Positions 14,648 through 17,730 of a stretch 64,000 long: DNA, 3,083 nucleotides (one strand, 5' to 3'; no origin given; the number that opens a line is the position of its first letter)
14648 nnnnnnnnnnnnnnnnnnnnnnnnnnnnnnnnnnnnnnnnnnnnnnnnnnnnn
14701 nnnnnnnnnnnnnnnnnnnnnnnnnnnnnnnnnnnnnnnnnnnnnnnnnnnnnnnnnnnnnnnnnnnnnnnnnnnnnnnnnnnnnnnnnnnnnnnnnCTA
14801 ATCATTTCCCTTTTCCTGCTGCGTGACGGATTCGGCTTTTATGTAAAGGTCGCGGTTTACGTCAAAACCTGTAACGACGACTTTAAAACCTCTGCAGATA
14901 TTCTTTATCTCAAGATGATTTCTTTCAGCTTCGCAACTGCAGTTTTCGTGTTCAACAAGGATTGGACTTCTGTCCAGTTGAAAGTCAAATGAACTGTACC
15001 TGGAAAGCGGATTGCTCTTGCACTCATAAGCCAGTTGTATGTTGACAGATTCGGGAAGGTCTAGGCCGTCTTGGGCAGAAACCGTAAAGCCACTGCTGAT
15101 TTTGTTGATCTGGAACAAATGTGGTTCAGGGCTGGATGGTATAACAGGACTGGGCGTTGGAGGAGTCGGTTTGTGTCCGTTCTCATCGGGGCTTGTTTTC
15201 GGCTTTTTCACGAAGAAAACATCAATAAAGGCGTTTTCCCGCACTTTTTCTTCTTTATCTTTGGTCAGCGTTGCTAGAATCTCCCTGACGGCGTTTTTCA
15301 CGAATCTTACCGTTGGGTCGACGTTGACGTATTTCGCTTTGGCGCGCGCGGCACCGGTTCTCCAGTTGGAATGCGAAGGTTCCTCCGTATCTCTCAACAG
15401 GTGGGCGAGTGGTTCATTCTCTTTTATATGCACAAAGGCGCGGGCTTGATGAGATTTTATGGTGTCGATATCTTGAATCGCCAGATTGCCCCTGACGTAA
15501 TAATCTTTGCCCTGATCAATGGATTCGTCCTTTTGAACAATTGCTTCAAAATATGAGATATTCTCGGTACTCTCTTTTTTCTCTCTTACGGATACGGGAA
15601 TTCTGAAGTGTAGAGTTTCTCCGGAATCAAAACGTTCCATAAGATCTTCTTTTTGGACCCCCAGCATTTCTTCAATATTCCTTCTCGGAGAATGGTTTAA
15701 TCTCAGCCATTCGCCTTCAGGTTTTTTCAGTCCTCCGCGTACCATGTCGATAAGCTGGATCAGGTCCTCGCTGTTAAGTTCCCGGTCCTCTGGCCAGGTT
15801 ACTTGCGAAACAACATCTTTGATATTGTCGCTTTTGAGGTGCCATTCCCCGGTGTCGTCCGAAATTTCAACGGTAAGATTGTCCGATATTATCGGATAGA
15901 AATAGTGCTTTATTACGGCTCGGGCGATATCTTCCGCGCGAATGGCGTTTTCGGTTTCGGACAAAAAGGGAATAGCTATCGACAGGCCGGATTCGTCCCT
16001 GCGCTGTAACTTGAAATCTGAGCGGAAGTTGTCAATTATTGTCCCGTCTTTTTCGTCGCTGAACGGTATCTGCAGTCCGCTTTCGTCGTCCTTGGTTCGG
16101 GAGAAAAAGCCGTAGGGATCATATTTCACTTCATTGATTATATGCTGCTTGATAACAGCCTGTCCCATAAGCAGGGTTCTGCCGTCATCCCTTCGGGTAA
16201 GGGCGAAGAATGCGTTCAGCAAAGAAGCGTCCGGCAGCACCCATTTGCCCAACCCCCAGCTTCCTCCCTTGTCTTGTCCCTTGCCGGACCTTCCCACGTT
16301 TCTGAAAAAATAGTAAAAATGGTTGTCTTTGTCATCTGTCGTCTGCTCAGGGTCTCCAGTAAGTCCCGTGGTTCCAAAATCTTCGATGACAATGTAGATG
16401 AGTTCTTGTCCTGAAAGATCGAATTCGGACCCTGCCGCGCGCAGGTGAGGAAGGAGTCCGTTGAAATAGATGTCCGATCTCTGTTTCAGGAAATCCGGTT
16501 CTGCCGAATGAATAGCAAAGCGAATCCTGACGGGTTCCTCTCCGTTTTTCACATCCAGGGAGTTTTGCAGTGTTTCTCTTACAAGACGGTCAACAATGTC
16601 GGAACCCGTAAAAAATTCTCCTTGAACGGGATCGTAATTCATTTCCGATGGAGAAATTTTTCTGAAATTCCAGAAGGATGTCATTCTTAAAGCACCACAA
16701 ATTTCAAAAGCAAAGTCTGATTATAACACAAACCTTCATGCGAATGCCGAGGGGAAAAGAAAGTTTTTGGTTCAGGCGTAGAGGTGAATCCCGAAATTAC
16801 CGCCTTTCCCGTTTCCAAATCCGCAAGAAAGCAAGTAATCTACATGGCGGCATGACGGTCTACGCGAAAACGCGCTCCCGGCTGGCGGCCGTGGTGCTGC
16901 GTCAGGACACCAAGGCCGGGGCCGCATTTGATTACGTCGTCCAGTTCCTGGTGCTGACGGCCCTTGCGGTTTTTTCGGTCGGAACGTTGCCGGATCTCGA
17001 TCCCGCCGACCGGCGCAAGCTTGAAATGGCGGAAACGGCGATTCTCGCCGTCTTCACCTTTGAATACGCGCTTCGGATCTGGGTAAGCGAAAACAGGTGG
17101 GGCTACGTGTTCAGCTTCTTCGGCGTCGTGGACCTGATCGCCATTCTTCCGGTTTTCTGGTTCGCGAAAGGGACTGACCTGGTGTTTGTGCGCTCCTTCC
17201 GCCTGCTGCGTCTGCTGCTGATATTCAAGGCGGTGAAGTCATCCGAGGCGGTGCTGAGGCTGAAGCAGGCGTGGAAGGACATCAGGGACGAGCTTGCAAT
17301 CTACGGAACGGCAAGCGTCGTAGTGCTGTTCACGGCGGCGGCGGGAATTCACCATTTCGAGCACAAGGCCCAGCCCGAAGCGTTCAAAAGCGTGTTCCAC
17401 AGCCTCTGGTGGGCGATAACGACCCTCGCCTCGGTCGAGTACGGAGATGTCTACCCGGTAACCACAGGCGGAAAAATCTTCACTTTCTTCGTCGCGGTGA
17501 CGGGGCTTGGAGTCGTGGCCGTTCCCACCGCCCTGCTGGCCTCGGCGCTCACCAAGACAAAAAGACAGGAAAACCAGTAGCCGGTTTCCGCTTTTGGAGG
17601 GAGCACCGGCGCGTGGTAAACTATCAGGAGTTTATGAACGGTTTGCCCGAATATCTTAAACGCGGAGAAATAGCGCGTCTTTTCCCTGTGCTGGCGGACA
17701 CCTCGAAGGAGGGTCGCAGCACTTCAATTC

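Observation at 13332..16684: AT-rich three-gene operon led by a GHKL-fold ATPase inside a defence island: candidate uncharacterised defence system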

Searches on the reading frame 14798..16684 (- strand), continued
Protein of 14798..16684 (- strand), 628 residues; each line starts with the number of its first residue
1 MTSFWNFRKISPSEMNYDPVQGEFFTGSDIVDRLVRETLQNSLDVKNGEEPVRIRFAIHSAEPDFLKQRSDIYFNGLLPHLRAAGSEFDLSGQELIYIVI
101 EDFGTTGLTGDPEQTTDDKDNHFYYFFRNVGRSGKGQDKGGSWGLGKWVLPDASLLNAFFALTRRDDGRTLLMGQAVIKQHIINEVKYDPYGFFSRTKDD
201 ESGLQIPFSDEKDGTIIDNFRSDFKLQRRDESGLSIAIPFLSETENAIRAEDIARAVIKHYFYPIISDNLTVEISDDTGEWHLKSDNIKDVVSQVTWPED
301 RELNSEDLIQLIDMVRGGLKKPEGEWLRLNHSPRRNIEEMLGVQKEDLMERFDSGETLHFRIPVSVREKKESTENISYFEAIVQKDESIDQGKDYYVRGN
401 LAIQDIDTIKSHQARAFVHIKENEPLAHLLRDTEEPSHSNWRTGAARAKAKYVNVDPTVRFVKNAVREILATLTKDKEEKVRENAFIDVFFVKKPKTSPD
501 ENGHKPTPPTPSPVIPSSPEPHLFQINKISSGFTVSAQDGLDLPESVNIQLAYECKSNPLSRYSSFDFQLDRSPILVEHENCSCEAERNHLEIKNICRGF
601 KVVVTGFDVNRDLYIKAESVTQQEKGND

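Call 77: get_annotated_region(hit=H15, flank=5000)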
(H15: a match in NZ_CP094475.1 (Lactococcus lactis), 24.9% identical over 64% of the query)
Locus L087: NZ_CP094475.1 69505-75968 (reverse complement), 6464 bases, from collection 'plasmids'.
description: Lactococcus lactis strain SCB469 plasmid unnamed1, complete sequence
organism: Lactococcus lactis (NCBI taxid 1358)
taxonomy: Bacteria; Bacillota; Bacilli; Lactobacillales; Streptococcaceae; Lactococcus; Lactococcus lactis
host: -; source: kefir grains,pure culture; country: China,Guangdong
typing (MOB-suite, as given by PLSDB): conjugative; replicon rep_cluster_664; relaxase MOBQ; mating-pair formation MPF_T
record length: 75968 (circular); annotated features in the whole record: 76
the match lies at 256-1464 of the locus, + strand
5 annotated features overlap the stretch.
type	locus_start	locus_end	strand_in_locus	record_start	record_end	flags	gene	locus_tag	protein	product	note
CDS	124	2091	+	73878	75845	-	-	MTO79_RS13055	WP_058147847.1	hypothetical protein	-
CDS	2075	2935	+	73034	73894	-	-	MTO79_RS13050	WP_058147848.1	hypothetical protein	-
CDS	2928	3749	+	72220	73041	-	-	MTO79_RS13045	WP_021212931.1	DUF6339 family protein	-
CDS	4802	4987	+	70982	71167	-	-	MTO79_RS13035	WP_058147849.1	hypothetical protein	-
CDS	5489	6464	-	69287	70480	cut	abiGII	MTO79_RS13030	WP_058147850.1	abortive phage resistance protein AbiGII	-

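Call 80: find_related_loci(query=A8, collection=metagenome_contigs, flank=4500)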
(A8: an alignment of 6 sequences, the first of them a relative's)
Query A8 (628 aa) in metagenome_contigs; peptide patterns used: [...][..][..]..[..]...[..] (x = any residue, [..] = any of these).
328 stretches matched a pattern; 252 encode a relative of the query (tblastn E <= 1e-3); the best 80 are kept; 80 distinct loci.
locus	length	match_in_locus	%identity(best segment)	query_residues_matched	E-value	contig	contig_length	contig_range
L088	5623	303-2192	63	1-628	0e+0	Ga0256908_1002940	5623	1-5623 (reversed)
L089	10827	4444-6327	62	1-628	0e+0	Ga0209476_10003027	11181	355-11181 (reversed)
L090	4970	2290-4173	62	1-628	0e+0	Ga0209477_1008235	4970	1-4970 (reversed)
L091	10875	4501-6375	59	5-628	0e+0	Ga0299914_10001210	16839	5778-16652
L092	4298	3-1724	62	55-628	0e+0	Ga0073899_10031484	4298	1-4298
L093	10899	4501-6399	50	1-627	0e+0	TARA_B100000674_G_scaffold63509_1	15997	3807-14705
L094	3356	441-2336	50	1-626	0e+0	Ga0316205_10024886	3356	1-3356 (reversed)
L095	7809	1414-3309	50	1-626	0e+0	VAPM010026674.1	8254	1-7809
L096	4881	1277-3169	49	1-627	0e+0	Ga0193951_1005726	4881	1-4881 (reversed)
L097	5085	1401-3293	49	1-627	0e+0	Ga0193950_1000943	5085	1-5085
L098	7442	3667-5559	48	1-627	0e+0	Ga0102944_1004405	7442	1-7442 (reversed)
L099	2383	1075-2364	64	5-432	0e+0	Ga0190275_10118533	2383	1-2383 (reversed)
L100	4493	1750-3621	46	1-627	1e-161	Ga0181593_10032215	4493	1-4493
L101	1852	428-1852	53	1-473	1e-169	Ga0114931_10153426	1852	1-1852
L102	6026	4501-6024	49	1-509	2e-149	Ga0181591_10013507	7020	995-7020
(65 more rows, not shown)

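Call 97: search_dna_similar(query=L048:6135-7988:+, collection=plasmids, mode=protein, max_rows=10)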
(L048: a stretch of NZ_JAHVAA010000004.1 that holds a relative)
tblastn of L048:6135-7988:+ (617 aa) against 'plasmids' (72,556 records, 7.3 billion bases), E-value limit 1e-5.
Records with a match: 35; places in all: 35; records where one place covers at least 80% of the query: 14.
Best place of each record, by identity: <60% 35.
By first word of the organism name: Burkholderia 6; Rhizobium 5; Neisseria 2; Sinorhizobium 2; Campylobacter 2; Acinetobacter 1; Streptococcus 1; Rubrobacter 1; Pantoea 1; Haloplanus 1; and 13 more.
By predicted mobility (MOB-suite, as given by PLSDB): non-mobilizable 21; conjugative 12; mobilizable 2.
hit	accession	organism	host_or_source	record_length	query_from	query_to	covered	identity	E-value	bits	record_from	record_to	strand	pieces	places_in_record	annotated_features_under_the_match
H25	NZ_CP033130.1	Acinetobacter wuhouensis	Culture,Sewage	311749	5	610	98%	56.2%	0e+0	637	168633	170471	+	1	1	ATP-binding protein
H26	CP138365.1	Streptococcus agalactiae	Homo sapiens,cell culture,urine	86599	24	612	95%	35.3%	1e-93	323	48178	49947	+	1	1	ATP-binding protein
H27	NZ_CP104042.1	Rhizobium sp. WSM4643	Pisum sativum,Cell culture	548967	7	610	98%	26.7%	2e-42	172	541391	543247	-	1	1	ATP-binding protein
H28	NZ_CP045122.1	Rubrobacter marinus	single pure culture,marine sediment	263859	12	609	97%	26.3%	2e-44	177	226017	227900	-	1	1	ATP-binding protein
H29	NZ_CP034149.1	Pantoea agglomerans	whole organism,Poland, Warsaw area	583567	1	610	99%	25.2%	5e-38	158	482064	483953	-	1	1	ATP-binding protein | DNA cytosine methyltransferase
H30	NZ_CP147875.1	Haloplanus sp. GX21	cell culture,marine solar saltern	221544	12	609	97%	25.5%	2e-48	190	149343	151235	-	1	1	ATP-binding protein | DNA cytosine methyltransferase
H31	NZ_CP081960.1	Halobaculum magnesiiphilum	cell culture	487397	12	610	97%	25.1%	4e-51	198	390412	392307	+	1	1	ATP-binding protein | DNA cytosine methyltransferase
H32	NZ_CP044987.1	Deinococcus sp. AJ005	single cell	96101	2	610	99%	24.5%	5e-40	164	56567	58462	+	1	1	ATP-binding protein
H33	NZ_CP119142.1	Neisseria gonorrhoeae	Homo sapiens,whole organism,synovial ...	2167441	3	391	63%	37.6%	5e-63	233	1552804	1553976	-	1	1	none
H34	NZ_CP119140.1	Neisseria gonorrhoeae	Homo sapiens,whole organism,blood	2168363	3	391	63%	37.6%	5e-63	233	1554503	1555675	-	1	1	none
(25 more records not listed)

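Call 98: search_dna_similar(query=L067:4681-6840:+, collection=plasmids, mode=protein, max_rows=10)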
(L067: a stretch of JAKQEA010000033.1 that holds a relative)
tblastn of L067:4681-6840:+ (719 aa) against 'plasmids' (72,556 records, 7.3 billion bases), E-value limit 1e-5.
Records with a match: 340; places in all: 387; records where one place covers at least 80% of the query: 67.
Best place of each record, by identity: <60% 340.
By first word of the organism name: Rhizobium 100; Campylobacter 41; Sinorhizobium 37; Agrobacterium 16; Ensifer 12; Azospirillum 11; Bradyrhizobium 10; Pseudoalteromonas 9; Bacillus 7; Burkholderia 6; and 49 more.
By predicted mobility (MOB-suite, as given by PLSDB): non-mobilizable 163; conjugative 123; mobilizable 54.
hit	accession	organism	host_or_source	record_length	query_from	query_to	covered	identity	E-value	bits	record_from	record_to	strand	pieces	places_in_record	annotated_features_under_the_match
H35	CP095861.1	Bacillus sp. H8-1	Lettuce,cell culture,soil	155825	1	719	100%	44.8%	0e+0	607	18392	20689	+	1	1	ATP-binding protein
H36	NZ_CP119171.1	Enterobacter mori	Paris polyphylla,cell culture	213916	2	719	100%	42.1%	2e-164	532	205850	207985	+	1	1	sensor histidine kinase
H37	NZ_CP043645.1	Hymenobacter sp. NBH84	pure culture,soil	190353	8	717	99%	42.0%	5e-169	545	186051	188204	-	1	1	sensor histidine kinase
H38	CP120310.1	Campylobacter jejuni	environmental,State of Palestine: West ...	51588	7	718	98%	39.3%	9e-100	452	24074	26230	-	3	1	hypothetical protein (x2) | HAMP domain-containing sensor histidine kinase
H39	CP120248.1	Campylobacter jejuni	Homo sapiens,human,State of Palestine: ...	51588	7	718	98%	39.3%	9e-100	452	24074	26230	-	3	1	hypothetical protein (x2) | HAMP domain-containing sensor histidine kinase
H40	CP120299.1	Campylobacter jejuni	environmental,State of Palestine: West ...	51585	7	718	98%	39.3%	9e-100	452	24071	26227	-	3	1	hypothetical protein (x2) | HAMP domain-containing sensor histidine kinase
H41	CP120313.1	Campylobacter jejuni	environmental,State of Palestine: West ...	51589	7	718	98%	39.1%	6e-116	446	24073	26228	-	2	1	HAMP domain-containing sensor histidine kinase | hypothetical protein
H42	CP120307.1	Campylobacter jejuni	environmental,State of Palestine: West ...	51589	7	718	98%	39.1%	6e-116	446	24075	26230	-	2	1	HAMP domain-containing sensor histidine kinase | hypothetical protein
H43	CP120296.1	Campylobacter jejuni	environmental,State of Palestine: West ...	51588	7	718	98%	39.1%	6e-116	446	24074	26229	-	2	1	HAMP domain-containing sensor histidine kinase | hypothetical protein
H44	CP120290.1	Campylobacter jejuni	environmental,State of Palestine: West ...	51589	7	718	98%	39.1%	6e-116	446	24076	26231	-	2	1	HAMP domain-containing sensor histidine kinase | hypothetical protein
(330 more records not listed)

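Call 99: search_solved_structures(query=L048:6135-7988:+, max_evalue=0.01)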
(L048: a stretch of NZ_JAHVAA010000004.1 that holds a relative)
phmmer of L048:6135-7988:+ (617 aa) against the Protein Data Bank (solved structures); distinct sequences matched with E-value up to 0.01: 0.

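Call 100: get_annotated_region(hit=H25, flank=7000)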
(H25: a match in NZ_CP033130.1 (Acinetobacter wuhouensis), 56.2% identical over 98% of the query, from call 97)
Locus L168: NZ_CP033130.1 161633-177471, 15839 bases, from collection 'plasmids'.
description: Acinetobacter wuhouensis strain WCHAW010062 plasmid pOXA23_010062, complete sequence
organism: Acinetobacter wuhouensis (NCBI taxid 1879050)
taxonomy: Bacteria; Pseudomonadota; Gammaproteobacteria; Moraxellales; Moraxellaceae; Acinetobacter; Acinetobacter wuhouensis
host: -; source: Culture,Sewage; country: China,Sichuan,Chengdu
typing (MOB-suite, as given by PLSDB): mobilizable; relaxase MOBP
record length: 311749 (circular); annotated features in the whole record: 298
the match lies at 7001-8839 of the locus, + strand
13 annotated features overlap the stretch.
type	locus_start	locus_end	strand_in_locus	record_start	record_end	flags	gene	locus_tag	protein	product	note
CDS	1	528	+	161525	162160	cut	-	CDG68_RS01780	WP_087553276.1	TnsA endonuclease N-terminal domain-containing protein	-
CDS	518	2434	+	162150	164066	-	-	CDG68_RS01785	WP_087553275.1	Mu transposase C-terminal domain-containing protein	-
CDS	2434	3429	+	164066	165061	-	-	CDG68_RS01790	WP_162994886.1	TniB family NTP-binding protein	-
CDS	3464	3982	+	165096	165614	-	-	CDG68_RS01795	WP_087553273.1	hypothetical protein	-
CDS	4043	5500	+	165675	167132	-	-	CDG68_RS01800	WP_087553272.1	TniQ family protein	-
CDS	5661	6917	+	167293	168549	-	-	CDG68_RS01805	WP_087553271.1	DNA cytosine methyltransferase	GO:0006304 - DNA modification [Evidence IEA]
CDS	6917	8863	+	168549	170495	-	-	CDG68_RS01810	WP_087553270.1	ATP-binding protein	-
CDS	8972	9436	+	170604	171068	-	-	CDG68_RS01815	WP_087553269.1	3'-5' exoribonuclease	-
CDS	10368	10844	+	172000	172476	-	-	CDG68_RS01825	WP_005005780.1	hypothetical protein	-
CDS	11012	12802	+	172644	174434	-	-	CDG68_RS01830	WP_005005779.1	hypothetical protein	-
CDS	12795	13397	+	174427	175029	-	-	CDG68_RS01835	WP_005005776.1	hypothetical protein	-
CDS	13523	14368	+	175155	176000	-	-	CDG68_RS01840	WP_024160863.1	hypothetical protein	-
CDS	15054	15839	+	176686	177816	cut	-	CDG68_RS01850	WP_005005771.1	hypothetical protein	-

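Call 101: get_annotated_region(hit=H35, flank=6000)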
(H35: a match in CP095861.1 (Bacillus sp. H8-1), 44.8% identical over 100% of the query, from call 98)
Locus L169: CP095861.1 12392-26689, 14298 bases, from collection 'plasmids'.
description: Bacillus sp. H8-1 plasmid unnamed2, complete sequence
organism: Bacillus sp. H8-1 (NCBI taxid 2930532)
taxonomy: Bacteria; Bacillota; Bacilli; Bacillales; Bacillaceae; Bacillus; Bacillus sp. H8-1
host: -; source: Lettuce,cell culture,soil; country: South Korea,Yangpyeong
typing (MOB-suite, as given by PLSDB): mobilizable; replicon rep_cluster_385; relaxase MOBP
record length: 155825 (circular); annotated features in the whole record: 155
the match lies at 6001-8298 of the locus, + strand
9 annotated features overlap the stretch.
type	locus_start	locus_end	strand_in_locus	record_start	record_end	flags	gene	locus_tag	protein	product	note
CDS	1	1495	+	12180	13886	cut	-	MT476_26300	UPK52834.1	ABC transporter ATP-binding protein/permease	-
CDS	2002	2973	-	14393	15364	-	-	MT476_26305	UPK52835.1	helix-turn-helix domain-containing protein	-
CDS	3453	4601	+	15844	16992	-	-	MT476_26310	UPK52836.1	site-specific integrase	-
CDS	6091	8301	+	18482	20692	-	-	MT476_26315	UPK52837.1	ATP-binding protein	-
CDS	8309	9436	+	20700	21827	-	-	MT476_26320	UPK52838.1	response regulator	-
CDS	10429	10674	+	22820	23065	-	-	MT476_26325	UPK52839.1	DNA-binding protein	-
CDS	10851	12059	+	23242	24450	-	dcm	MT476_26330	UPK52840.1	DNA (cytosine-5-)-methyltransferase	-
CDS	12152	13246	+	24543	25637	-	-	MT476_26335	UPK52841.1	hypothetical protein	-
CDS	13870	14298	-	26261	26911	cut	-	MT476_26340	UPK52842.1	hypothetical protein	-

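Call 104: list_cluster_members(proteins=[P0001, P0145, P0135])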
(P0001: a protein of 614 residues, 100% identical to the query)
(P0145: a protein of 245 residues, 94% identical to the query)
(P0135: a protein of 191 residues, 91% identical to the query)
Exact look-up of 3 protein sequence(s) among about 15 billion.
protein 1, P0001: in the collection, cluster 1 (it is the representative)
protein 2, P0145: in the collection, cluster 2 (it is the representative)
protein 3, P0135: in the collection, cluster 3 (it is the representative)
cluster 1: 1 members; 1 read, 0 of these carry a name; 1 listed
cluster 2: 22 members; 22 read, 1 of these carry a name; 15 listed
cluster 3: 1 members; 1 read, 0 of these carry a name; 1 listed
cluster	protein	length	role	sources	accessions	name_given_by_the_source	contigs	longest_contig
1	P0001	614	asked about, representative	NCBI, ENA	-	-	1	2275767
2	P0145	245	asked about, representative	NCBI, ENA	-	-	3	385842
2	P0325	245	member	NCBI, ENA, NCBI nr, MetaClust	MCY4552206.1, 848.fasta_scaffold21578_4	MAG: hypothetical protein OXC79_00920 [Candidatus Poribacteria bacterium] | hypothetical protein [Candidatus Poribacteria bacterium] | \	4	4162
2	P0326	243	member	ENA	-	-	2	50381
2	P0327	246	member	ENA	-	-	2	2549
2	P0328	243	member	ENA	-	-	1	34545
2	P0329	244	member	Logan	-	-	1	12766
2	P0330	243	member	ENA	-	-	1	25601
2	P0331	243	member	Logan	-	-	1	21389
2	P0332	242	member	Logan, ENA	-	-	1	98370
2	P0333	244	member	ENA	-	-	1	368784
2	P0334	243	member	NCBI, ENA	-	-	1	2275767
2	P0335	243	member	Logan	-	-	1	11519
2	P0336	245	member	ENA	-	-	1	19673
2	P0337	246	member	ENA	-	-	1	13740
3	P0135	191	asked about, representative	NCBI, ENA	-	-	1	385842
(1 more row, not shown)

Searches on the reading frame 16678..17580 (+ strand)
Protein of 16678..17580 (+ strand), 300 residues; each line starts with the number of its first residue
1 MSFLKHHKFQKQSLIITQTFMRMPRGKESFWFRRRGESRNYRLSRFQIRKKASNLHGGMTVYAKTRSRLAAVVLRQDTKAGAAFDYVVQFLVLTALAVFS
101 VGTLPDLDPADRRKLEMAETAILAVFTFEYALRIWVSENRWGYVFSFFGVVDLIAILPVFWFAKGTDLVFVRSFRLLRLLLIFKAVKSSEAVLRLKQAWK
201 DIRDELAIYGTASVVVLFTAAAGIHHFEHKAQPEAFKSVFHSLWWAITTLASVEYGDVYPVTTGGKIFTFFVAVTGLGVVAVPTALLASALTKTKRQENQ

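Call 24: search_protein_families(library=pfam, proteins=[window:16678-17580:+], max_evalue=0.001)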
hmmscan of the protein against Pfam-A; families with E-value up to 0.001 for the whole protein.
window:16678-17580:+ (300 aa): 2 families
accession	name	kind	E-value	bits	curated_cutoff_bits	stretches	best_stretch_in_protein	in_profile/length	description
PF00520.37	Ion_trans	-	8e-31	107.5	25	1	83-298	3-240/241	Ion transport protein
PF07885.22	Ion_trans_2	-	4.1e-16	59.1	22.5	1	215-292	4-78/79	Ion channel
